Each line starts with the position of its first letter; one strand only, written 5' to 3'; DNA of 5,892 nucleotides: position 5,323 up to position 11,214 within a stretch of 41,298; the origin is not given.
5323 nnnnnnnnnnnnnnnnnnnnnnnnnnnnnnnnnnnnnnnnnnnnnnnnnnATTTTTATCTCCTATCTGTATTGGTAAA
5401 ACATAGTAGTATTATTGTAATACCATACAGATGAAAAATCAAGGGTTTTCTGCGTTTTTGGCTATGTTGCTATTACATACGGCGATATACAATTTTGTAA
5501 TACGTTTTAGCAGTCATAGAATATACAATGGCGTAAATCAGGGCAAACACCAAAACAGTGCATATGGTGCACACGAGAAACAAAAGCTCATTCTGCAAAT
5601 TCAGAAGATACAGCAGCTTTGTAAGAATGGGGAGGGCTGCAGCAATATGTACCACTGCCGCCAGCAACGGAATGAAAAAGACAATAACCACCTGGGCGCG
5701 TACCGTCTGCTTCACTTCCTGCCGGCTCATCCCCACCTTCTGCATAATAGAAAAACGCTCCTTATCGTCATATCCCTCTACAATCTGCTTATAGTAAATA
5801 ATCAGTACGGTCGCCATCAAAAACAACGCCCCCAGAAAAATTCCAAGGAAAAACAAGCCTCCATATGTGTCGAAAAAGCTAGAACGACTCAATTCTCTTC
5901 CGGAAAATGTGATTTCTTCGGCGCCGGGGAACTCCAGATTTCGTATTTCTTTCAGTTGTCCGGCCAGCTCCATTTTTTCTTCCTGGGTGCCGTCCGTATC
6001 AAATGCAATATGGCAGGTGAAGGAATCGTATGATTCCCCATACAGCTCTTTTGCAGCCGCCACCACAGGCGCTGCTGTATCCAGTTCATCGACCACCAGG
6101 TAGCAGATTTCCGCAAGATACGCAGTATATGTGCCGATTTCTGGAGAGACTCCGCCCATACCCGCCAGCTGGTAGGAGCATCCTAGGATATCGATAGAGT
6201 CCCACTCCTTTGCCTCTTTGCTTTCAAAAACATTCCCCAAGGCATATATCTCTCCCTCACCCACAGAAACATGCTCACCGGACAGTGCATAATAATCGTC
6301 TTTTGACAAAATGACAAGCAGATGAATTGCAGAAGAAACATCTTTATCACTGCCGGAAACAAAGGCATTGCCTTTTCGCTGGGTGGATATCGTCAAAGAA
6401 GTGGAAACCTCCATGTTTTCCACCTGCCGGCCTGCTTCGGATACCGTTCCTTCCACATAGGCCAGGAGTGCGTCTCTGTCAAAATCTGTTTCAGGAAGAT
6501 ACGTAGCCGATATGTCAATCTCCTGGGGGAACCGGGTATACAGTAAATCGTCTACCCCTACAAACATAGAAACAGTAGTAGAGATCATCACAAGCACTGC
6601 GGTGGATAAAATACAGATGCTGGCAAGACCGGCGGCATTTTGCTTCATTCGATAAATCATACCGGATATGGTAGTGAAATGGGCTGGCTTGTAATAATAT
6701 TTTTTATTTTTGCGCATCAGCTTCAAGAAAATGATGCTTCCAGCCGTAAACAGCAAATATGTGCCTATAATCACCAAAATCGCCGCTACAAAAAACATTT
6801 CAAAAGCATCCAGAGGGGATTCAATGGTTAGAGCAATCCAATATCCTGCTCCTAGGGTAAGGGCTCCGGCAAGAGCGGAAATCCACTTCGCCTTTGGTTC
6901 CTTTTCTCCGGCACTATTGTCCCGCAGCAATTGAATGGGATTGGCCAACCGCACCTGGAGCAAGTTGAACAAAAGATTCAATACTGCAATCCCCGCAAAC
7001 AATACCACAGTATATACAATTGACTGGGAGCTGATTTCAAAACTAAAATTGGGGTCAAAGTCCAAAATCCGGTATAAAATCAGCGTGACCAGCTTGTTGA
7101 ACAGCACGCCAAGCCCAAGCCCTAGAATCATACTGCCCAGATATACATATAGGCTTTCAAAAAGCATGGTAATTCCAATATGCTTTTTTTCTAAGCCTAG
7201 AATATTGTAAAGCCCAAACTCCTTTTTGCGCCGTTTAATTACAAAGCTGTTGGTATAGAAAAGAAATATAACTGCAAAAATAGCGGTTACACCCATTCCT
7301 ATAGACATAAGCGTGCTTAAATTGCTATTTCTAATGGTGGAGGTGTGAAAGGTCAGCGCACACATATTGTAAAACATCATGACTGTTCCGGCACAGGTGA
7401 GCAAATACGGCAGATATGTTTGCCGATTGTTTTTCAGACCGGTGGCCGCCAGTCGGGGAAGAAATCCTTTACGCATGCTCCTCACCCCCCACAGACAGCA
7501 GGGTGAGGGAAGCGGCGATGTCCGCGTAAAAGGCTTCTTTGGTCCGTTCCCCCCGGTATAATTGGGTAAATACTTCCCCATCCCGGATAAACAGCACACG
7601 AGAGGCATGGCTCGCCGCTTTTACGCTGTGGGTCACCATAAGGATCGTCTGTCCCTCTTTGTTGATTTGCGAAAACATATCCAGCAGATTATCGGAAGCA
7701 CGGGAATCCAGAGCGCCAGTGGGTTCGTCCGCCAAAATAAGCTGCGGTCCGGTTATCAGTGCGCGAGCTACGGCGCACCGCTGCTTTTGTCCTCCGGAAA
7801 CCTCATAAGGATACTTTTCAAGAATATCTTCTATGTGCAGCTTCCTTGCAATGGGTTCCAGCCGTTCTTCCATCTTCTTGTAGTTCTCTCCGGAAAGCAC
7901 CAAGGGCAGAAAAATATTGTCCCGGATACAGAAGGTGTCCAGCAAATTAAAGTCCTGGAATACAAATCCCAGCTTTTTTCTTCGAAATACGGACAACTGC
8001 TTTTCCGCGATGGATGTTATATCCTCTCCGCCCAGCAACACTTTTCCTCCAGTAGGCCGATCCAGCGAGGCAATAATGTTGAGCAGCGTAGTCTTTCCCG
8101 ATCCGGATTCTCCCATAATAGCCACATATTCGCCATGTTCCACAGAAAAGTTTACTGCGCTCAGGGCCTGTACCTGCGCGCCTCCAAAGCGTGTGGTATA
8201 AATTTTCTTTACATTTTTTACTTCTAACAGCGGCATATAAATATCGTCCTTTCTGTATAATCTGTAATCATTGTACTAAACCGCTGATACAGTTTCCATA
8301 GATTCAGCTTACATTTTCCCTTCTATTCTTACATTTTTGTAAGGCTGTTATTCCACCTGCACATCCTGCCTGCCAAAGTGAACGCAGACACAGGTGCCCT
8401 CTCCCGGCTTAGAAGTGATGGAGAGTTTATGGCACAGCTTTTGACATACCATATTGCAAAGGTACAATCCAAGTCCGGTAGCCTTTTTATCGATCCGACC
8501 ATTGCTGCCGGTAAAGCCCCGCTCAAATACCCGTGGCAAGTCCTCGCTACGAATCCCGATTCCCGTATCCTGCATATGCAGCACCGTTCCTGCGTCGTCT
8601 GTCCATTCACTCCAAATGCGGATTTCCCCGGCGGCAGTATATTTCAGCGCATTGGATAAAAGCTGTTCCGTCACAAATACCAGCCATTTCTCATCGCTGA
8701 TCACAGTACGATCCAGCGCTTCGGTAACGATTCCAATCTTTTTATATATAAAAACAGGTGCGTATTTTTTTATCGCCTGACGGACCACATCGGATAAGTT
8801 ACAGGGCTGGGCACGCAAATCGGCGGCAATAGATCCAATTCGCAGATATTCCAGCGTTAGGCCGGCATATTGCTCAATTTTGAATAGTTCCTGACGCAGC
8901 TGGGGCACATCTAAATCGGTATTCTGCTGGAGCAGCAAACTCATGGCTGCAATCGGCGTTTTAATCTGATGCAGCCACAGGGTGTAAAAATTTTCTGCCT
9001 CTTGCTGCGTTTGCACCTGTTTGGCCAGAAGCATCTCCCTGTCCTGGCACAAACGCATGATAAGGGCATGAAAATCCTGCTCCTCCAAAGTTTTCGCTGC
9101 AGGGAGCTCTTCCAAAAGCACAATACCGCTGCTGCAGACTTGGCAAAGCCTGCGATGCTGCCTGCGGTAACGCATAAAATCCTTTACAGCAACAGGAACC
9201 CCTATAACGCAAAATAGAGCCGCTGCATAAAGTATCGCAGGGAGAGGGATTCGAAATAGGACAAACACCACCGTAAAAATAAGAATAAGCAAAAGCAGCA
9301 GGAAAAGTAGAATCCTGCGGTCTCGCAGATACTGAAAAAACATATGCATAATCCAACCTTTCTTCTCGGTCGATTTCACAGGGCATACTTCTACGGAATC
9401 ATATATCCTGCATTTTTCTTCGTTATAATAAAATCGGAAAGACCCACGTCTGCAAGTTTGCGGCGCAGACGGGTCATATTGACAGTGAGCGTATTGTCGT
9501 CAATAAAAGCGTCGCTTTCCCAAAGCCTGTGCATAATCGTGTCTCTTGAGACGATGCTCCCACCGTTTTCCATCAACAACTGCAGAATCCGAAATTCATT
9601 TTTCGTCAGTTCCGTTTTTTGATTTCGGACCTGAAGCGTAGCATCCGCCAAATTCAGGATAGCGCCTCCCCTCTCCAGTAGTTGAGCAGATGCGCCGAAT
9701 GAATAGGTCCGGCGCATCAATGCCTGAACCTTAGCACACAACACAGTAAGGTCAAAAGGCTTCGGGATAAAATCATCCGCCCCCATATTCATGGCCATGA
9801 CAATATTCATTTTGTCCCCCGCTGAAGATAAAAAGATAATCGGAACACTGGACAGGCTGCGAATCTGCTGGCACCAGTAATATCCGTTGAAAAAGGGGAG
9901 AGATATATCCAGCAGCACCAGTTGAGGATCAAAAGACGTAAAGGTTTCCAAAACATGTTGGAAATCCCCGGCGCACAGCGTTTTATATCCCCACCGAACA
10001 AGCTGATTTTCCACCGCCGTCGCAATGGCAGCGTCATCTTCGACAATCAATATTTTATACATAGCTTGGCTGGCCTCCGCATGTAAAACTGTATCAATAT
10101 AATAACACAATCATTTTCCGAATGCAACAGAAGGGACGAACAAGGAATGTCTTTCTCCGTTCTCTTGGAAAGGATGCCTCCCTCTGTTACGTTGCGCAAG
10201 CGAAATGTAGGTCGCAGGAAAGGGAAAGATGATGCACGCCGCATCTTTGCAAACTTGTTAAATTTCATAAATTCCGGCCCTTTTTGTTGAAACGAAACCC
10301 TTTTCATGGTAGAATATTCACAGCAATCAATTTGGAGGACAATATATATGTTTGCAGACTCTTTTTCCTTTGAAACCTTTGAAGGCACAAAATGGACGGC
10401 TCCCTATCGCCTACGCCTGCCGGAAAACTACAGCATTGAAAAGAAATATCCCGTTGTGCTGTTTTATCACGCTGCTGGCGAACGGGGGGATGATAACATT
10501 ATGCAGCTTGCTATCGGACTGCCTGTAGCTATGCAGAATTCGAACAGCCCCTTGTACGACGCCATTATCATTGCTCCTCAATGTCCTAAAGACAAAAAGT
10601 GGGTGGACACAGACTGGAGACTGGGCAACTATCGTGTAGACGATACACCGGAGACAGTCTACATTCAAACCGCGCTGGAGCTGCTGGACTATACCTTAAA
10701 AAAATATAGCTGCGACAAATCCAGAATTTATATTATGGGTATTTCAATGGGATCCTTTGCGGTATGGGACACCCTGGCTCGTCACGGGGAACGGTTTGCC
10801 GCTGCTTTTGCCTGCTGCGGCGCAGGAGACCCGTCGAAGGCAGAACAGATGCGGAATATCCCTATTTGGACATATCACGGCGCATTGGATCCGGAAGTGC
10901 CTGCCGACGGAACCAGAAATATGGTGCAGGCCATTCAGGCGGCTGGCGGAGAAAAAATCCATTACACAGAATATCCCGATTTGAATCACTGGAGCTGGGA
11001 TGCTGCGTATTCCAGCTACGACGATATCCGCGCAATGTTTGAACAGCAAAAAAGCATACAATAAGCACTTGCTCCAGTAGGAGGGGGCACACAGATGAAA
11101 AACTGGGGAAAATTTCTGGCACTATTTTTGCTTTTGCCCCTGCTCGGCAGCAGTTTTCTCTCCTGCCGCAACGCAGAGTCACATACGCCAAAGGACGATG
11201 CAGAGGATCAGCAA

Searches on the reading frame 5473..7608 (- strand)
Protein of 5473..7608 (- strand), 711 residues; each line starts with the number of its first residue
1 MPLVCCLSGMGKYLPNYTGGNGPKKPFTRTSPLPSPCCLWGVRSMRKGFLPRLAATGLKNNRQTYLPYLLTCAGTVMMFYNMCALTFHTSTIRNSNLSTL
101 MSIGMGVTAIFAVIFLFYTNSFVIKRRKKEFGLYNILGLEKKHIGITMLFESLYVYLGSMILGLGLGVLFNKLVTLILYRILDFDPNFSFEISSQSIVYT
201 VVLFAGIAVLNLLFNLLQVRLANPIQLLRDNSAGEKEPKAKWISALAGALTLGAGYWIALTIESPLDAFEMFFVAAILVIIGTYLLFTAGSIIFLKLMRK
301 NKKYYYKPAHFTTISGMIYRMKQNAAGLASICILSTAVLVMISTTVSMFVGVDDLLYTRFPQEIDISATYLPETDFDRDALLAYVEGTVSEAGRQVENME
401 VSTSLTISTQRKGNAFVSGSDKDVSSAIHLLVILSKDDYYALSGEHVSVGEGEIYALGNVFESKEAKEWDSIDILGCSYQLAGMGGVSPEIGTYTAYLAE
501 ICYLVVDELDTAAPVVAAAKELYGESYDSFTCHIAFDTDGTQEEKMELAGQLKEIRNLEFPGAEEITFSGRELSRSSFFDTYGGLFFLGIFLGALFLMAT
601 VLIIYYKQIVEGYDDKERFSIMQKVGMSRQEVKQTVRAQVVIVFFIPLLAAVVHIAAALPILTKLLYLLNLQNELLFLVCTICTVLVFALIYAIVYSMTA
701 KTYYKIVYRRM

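Call 6: search_protein_families(library=pfam, proteins=[window:5473-7608:-], max_evalue=0.001)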
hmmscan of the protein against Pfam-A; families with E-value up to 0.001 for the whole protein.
window:5473-7608:- (711 aa): 1 family
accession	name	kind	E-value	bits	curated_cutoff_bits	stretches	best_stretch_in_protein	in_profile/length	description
PF02687.27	FtsX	-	7.4e-17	61.9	25.5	2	104-220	3-116/120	FtsX-like permease C-terminal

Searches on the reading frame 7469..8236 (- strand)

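Call 6: search_protein_families(library=pfam, proteins=[window:7469-8236:-], max_evalue=0.001)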
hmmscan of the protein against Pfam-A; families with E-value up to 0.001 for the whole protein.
window:7469-8236:- (255 aa): 4 families
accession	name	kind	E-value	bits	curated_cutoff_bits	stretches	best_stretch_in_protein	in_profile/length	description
PF00005.33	ABC_tran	-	5.8e-35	121.3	25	1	25-173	1-136/137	ABC transporter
PF13304.12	AAA_21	-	2.6e-07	31.5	27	0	130-205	222-300/304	AAA domain, putative AbiEii toxin, Type IV TA system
PF02463.25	SMC_N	-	0.00025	21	40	0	145-215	136-209/220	RecF/RecN/SMC N terminal domain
PF13191.12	AAA_16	-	0.00033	21.6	32.6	1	23-71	10-60/167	AAA ATPase domain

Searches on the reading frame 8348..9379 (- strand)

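Call 6: search_protein_families(library=pfam, proteins=[window:8348-9379:-], max_evalue=0.001)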
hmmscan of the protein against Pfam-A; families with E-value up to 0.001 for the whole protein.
window:8348-9379:- (343 aa): 1 family
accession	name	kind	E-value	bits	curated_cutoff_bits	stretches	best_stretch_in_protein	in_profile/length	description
PF02518.31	HATPase_c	-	9e-21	74.8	26.4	1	229-335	2-107/111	Histidine kinase-, DNA gyrase B-, and HSP90-like ATPase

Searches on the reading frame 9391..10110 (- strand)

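Call 6: search_protein_families(library=pfam, proteins=[window:9391-10110:-], max_evalue=0.001)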
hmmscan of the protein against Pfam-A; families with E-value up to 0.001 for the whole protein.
window:9391-10110:- (239 aa): 2 families
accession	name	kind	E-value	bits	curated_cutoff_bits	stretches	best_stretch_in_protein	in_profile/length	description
PF00072.30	Response_reg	-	1.9e-23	83.2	30.2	1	20-128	1-110/111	Response regulator receiver domain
PF00486.34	Trans_reg_C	-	4.5e-23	81.5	26.2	1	164-237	2-76/77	Transcriptional regulatory protein, C terminal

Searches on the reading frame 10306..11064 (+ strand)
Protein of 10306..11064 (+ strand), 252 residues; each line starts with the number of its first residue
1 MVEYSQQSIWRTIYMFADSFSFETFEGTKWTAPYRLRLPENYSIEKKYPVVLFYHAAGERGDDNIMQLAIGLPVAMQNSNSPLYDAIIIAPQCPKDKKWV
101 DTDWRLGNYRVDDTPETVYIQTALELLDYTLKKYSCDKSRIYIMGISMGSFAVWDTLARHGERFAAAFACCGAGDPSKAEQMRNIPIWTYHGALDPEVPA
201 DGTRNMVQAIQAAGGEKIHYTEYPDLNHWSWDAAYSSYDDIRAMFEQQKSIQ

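Call 6: search_protein_families(library=pfam, proteins=[window:10306-11064:+], max_evalue=0.001)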
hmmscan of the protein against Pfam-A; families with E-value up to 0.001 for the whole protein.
window:10306-11064:+ (252 aa): 5 families
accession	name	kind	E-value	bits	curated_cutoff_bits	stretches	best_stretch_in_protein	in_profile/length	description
PF00326.27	Peptidase_S9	-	5.7e-11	42.7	22.6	1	124-177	49-102/213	Prolyl oligopeptidase family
PF02230.22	Abhydrolase_2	-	4.7e-09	36.8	23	1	45-232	11-203/217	Phospholipase/Carboxylesterase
PF00756.26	Esterase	-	2.5e-07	31.2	22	1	29-193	5-160/251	Putative esterase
PF01738.24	DLH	-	1.7e-05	25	21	1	126-228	84-186/217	Dienelactone hydrolase family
PF12146.15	Hydrolase_4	-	0.00011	22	27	0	134-173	73-110/239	Serine aminopeptidase, S33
